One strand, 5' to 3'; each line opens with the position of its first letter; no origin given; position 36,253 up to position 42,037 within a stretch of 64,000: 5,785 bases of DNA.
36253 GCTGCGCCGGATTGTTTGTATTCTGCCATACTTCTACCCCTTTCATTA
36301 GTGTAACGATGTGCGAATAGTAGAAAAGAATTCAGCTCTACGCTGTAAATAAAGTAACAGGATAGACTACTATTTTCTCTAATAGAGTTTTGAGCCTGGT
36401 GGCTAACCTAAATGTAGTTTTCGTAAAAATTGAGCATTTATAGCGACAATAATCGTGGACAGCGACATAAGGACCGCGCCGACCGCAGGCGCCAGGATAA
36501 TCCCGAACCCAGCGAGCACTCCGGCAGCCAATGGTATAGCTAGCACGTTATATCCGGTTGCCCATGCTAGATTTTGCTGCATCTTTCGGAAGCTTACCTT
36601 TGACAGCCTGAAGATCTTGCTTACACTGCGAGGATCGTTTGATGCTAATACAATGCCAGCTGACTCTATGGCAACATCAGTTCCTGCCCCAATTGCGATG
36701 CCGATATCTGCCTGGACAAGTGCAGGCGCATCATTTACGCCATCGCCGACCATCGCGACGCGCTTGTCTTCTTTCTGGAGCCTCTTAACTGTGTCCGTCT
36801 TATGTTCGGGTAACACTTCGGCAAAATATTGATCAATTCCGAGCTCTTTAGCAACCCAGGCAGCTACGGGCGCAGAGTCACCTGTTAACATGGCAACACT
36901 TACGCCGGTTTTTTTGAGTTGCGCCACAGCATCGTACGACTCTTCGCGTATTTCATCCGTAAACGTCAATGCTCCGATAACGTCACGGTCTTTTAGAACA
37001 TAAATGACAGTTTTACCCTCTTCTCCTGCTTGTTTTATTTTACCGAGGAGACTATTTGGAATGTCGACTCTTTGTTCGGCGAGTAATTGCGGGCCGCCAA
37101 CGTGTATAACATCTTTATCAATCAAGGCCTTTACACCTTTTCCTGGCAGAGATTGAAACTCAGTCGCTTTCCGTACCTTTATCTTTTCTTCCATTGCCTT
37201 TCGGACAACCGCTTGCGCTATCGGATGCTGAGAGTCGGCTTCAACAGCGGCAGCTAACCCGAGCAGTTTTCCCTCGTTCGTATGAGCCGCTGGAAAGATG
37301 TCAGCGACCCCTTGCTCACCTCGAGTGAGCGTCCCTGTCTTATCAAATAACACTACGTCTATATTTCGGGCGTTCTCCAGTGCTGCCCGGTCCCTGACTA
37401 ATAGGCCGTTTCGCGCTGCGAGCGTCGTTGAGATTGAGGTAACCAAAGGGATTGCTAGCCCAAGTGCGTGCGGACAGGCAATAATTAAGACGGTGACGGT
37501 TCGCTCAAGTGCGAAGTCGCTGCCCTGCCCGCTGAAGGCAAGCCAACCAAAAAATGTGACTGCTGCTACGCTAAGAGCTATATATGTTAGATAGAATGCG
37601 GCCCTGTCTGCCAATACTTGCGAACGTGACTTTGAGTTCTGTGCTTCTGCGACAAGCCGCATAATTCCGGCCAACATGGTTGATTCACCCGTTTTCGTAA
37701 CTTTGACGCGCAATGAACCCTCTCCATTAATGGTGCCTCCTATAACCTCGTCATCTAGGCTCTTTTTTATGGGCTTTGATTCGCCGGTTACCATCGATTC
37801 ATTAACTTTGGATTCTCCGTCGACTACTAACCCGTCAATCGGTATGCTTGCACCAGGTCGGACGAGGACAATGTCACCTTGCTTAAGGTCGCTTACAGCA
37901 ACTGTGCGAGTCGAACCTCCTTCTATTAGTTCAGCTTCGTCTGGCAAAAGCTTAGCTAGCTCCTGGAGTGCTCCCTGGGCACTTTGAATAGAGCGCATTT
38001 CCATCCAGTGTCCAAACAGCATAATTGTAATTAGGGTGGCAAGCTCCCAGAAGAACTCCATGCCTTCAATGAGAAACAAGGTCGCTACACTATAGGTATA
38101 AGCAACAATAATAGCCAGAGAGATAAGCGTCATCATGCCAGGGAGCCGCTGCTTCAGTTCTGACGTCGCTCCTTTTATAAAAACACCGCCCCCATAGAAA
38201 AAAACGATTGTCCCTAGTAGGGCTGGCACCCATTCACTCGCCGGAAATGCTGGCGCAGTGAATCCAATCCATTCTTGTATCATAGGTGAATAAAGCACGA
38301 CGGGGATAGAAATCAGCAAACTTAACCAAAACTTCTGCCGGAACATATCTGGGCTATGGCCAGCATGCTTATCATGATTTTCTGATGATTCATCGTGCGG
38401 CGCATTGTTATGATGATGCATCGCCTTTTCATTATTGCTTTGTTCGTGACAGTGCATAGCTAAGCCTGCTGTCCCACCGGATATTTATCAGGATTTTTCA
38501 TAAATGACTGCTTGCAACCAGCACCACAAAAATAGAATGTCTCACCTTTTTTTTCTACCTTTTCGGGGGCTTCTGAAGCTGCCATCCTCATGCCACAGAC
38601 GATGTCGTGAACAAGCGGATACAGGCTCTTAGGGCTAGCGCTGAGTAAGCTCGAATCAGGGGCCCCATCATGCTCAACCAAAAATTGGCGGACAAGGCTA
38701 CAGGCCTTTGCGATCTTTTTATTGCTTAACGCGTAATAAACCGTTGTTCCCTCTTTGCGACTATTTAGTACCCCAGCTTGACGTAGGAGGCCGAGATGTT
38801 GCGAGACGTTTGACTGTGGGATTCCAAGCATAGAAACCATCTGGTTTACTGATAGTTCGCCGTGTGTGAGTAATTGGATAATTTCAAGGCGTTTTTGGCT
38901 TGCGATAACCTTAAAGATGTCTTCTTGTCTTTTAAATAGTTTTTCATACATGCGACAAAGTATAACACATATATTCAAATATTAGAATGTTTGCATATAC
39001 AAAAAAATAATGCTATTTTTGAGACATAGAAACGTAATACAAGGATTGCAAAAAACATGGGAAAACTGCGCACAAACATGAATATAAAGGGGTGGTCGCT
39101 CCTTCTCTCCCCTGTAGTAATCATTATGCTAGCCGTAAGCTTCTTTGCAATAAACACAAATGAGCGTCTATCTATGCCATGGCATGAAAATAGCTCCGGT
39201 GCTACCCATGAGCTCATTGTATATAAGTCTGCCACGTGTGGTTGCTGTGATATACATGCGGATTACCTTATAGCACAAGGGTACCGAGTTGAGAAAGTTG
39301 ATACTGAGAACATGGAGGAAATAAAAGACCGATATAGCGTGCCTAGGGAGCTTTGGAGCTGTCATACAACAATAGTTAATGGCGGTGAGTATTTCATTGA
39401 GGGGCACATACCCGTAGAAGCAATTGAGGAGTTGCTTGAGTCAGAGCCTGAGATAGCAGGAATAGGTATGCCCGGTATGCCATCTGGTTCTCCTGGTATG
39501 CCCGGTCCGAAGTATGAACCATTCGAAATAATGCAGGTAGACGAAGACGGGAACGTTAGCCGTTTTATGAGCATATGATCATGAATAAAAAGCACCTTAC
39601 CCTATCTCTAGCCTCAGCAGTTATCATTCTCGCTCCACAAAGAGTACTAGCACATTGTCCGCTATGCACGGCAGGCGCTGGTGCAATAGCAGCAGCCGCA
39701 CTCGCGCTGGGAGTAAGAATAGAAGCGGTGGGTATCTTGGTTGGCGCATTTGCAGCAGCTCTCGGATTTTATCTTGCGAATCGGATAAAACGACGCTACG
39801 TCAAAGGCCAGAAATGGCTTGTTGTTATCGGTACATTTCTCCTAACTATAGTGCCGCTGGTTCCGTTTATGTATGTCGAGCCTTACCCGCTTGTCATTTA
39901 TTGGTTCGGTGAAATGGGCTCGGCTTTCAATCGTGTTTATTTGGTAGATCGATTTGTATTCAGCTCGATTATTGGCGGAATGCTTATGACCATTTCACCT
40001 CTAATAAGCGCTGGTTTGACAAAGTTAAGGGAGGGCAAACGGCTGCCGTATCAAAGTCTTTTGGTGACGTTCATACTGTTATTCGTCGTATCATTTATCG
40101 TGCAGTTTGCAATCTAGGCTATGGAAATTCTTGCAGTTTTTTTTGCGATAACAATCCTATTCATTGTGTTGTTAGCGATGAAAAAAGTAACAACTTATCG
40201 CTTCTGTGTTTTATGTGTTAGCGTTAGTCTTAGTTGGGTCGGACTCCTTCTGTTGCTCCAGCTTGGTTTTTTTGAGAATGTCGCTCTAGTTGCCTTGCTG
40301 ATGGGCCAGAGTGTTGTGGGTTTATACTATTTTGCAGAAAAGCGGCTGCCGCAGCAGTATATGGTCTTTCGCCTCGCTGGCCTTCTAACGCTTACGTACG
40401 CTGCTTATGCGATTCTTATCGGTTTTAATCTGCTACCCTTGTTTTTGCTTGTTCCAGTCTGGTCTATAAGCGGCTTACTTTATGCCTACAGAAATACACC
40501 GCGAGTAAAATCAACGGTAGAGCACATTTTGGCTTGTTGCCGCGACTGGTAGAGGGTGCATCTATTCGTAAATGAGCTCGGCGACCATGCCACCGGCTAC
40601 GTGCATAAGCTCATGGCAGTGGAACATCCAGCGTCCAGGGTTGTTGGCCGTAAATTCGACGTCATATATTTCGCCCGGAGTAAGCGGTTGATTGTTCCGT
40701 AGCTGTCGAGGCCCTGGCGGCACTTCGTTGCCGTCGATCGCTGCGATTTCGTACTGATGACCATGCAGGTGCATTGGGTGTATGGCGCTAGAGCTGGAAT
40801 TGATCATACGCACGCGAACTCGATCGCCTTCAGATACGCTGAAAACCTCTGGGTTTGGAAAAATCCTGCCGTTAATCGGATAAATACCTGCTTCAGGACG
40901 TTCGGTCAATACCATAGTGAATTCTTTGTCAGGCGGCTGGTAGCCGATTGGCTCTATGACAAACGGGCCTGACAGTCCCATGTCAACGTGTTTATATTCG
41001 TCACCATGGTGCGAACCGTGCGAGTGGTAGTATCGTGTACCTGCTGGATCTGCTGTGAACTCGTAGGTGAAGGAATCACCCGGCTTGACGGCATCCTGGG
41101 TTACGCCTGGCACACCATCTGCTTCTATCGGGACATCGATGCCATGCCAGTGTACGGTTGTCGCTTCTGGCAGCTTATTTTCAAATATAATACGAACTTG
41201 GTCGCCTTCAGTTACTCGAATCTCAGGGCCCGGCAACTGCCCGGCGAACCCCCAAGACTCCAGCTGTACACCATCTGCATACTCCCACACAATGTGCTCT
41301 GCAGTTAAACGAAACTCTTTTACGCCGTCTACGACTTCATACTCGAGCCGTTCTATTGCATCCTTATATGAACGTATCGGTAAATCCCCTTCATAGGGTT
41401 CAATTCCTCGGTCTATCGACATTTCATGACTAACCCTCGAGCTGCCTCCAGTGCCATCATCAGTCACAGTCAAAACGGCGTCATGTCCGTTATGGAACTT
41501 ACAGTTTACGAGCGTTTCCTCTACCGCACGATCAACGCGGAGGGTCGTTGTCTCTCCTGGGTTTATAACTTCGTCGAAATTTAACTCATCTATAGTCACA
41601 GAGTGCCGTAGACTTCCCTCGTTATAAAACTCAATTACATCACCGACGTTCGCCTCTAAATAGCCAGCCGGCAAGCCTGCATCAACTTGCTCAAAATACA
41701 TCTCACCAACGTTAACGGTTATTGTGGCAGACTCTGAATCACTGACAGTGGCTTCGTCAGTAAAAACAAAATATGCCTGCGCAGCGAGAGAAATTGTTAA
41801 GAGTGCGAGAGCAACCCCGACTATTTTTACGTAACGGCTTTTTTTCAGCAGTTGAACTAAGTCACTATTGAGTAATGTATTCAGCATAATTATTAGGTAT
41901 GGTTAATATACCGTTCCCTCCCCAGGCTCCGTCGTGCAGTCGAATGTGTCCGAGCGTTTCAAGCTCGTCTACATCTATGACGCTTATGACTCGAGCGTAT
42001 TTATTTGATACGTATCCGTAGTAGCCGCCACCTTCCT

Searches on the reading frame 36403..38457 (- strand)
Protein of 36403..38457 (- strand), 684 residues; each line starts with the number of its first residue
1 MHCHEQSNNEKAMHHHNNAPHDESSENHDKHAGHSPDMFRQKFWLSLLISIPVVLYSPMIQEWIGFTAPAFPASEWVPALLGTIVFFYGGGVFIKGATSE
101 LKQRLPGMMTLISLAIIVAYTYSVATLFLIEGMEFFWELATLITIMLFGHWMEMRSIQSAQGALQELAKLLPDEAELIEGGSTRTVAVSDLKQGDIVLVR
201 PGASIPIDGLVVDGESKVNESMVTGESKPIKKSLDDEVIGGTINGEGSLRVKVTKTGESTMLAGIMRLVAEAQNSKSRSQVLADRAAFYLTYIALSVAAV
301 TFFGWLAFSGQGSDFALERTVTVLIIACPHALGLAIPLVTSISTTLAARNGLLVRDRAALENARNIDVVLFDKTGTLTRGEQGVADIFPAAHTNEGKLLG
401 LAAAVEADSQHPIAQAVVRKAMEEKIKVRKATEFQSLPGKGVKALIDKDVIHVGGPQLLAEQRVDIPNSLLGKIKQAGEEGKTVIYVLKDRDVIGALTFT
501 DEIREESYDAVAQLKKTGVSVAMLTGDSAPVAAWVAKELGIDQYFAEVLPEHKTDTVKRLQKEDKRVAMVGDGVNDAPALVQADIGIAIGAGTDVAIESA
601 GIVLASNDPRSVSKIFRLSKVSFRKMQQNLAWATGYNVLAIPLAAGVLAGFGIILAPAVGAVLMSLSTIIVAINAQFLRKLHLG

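Call 11: search_protein_families(library=ncbifam, proteins=[window:36403-38457:-], max_evalue=0.00001)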
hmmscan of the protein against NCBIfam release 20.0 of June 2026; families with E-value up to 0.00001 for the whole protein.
window:36403-38457:- (684 aa): 24 families
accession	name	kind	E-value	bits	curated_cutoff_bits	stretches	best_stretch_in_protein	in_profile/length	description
TIGR01525.1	ATPase-IB_hvy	subfamily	4.5e-183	610.1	346.25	1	108-677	1-559/560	heavy metal translocating P-type ATPase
TIGR01511.1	ATPase-IB1_Cu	subfamily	1.8e-181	604.7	397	1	90-679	2-542/542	copper-translocating P-type ATPase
NF007952.0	PRK10671.1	equivalog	3.6e-134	448.8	1316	1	26-678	176-831/838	copper-exporting P-type ATPase CopA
TIGR01512.1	ATPase-IB2_Cd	subfamily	1.3e-118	396.8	313.5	2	133-457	15-305/494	cadmium family heavy metal-translocating P-type ATPase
NF008262.1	PRK11033.1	equivalog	2.5e-105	353.6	1005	1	137-675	196-724/731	zinc/cadmium/mercury/lead-transporting ATPase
NF033775.1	P_type_ZntA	exception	4.5e-92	309.6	1240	1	138-675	202-725/732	Zn(II)/Cd(II)/Pb(II) translocating P-type ATPase ZntA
TIGR01494.1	ATPase_P-type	subfamily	2.8e-88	296.5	62.3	1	142-648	2-464/478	HAD-IC family P-type ATPase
TIGR01647.1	ATPase-IIIA_H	equivalog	3.2e-60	204.2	615.5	2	124-543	54-483/755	plasma-membrane proton-efflux P-type ATPase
TIGR01497.1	kdpB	equivalog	1.6e-56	191.7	527.9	1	177-620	110-564/675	potassium-transporting ATPase subunit KdpB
NF010609.0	PRK14010.1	equivalog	5.5e-50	170.2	1323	1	139-612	73-551/673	K(+)-transporting ATPase subunit B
TIGR01522.1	ATPase-IIA2_Ca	equivalog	1.6e-41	142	798.3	2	145-393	93-346/854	calcium-transporting P-type ATPase, PMR1-type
TIGR01517.1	ATPase-IIB_Ca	equivalog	2.8e-40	138.3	507.05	2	176-399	159-393/882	calcium-translocating P-type ATPase, PMCA-type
TIGR01657.1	P-ATPase-V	hypoth_equivalog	1.2e-36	125.7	618.25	3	134-232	190-290/1055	ATP13A2 family polyamine export P-type ATPase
TIGR01116.1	ATPase-IIA1_Ca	equivalog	3.3e-34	118.1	703.4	2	470-629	430-608/799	calcium-translocating P-type ATPase, SERCA-type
TIGR01524.1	ATPase-IIIB_Mg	equivalog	2.7e-27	95.1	610.75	3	544-606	582-644/867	magnesium-translocating P-type ATPase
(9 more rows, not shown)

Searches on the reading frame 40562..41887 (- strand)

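Call 11: search_protein_families(library=ncbifam, proteins=[window:40562-41887:-], max_evalue=0.00001)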
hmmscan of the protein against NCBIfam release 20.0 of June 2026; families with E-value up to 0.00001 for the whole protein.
window:40562-41887:- (441 aa): 8 families
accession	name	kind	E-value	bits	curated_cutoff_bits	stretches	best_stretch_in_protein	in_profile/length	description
TIGR01480.1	copper_res_A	subfamily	5.8e-45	153.8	478.95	2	191-328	47-179/593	copper resistance system multicopper oxidase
NF008205.1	PRK10965.1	equivalog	7.4e-34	117.4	525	2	187-312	43-164/529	multicopper oxidase CueO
TIGR03388.1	ascorbase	equivalog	1.4e-27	96.6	614.8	2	202-291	13-105/542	L-ascorbate oxidase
TIGR03389.1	laccase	equivalog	3.4e-22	78.9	558.9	1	215-329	28-143/539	laccase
TIGR02376.1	Cu_nitrite_red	equivalog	3.8e-19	69.2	296.3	1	190-313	28-146/326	copper-containing nitrite reductase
TIGR03390.1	ascorbOXfungal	equivalog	1.3e-16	60.2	445.35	1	211-290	29-113/538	L-ascorbate oxidase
NF008135.0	PRK10883.1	equivalog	9.7e-12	44.1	581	1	194-312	50-164/471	cell division protein FtsP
NF045554.1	AmiPhnlOxPhsA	equivalog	9e-10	37.7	950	0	211-243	45-77/581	O-aminophenol oxidase PhsA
